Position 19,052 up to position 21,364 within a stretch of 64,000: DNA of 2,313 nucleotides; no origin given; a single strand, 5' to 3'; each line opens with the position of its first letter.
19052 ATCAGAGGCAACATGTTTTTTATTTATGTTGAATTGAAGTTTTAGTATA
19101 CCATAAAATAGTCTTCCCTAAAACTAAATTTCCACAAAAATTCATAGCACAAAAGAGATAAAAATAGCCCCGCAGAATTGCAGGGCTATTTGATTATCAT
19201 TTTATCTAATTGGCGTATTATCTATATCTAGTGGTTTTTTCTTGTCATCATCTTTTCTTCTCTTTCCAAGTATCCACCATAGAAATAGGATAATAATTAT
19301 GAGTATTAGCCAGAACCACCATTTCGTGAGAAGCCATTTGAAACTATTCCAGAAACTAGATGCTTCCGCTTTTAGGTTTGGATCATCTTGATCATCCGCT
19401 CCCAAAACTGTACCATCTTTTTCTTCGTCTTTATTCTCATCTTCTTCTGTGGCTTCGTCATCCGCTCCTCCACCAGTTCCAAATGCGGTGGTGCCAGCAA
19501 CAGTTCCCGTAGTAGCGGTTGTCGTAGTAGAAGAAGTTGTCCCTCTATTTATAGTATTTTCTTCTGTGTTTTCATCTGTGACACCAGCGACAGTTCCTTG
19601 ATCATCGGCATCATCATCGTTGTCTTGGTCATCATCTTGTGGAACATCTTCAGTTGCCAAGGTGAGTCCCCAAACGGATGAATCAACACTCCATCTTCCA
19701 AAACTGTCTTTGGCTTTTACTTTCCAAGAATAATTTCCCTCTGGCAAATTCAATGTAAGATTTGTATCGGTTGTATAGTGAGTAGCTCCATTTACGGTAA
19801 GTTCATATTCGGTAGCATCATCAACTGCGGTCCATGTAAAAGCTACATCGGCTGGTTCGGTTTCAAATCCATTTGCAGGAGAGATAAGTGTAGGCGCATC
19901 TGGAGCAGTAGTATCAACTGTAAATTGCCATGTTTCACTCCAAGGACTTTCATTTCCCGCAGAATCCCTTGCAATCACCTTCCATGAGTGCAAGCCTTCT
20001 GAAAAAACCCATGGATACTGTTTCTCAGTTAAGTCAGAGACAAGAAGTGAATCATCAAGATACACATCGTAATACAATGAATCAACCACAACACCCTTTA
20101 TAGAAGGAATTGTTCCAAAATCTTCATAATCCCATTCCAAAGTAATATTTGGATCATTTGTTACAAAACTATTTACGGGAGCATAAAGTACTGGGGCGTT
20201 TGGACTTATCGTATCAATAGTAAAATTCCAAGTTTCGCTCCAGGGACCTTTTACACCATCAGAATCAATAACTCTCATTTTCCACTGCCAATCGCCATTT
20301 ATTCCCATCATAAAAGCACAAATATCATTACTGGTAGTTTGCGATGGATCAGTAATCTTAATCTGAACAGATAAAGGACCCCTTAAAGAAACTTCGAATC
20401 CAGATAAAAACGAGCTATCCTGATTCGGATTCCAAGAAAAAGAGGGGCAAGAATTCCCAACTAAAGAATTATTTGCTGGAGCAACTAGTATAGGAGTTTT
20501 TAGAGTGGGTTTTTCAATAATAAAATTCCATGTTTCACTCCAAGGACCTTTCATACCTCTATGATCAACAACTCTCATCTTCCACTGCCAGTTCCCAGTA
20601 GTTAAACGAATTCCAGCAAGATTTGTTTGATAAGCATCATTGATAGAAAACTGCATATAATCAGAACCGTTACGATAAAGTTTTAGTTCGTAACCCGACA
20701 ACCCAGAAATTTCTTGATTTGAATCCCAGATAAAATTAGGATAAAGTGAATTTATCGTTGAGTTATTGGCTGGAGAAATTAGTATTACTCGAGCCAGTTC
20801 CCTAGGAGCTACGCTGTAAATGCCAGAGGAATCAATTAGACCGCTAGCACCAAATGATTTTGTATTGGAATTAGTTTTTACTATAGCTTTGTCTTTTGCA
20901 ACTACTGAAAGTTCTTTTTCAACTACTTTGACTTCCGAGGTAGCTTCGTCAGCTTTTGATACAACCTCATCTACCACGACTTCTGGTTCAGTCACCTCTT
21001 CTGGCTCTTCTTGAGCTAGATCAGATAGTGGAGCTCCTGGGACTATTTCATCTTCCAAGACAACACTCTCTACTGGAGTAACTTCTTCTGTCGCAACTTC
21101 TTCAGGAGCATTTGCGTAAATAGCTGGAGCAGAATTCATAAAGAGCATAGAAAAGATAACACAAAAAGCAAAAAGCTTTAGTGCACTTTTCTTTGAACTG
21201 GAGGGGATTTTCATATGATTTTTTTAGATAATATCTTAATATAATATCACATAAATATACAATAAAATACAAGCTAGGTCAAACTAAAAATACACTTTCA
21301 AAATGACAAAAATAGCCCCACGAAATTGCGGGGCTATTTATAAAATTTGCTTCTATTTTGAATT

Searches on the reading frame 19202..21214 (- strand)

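Call 28: search_protein_families(library=pfam, proteins=[window:19202-21214:-], max_evalue=0.001)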
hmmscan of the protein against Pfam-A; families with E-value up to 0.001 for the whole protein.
window:19202-21214:- (670 aa): 1 family
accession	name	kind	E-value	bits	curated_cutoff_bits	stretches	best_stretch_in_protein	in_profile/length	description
PF25788.1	Ig_Rha78A_N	-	2.8e-05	24.8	27.4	0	410-432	78-100/105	Rha78A-like, N-terminal immunoglobulin domain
